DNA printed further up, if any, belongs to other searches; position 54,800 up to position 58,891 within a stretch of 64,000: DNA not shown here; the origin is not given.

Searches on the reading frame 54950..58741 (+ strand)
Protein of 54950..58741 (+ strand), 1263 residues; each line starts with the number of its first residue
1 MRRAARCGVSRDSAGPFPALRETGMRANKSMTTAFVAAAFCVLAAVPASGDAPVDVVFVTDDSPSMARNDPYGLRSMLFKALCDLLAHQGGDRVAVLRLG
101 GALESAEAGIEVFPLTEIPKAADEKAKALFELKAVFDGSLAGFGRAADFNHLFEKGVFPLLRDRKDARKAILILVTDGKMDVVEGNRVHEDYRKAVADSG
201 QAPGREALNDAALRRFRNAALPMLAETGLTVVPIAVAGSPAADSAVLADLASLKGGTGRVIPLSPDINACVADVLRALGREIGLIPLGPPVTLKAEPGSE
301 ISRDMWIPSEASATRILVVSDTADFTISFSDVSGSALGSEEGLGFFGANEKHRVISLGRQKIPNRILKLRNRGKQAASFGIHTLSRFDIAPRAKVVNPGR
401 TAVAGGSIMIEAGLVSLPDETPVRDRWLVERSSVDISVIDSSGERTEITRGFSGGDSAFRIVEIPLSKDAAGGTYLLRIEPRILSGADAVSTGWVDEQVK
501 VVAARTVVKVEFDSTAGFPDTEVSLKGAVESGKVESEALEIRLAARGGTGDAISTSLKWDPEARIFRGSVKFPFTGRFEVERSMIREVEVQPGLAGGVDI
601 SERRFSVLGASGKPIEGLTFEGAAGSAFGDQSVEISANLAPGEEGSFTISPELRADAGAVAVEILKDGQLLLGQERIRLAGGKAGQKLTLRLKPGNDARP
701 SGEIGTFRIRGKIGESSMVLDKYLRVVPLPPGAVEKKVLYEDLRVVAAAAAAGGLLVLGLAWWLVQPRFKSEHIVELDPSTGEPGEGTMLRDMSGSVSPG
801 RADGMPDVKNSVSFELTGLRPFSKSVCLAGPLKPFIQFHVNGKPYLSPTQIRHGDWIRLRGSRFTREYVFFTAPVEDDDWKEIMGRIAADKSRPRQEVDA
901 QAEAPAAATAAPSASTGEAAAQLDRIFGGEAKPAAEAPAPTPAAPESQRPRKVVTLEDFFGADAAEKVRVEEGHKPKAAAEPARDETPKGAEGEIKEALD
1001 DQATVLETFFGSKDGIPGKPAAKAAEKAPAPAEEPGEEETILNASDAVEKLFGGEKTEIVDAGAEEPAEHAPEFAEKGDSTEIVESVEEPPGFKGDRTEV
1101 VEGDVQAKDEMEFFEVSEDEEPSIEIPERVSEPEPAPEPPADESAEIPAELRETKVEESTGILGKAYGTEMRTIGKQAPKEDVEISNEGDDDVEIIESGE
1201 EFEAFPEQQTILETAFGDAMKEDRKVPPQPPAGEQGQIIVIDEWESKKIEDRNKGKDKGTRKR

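Call 41: search_protein_families(library=pfam, proteins=[window:54950-58741:+], max_evalue=0.01)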
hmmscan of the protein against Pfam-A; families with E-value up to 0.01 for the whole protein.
window:54950-58741:+ (1263 aa): 1 family
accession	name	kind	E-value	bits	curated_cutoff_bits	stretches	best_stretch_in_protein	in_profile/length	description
PF00092.34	VWA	-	0.0087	16.7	23.8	0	55-191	1-119/174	von Willebrand factor type A domain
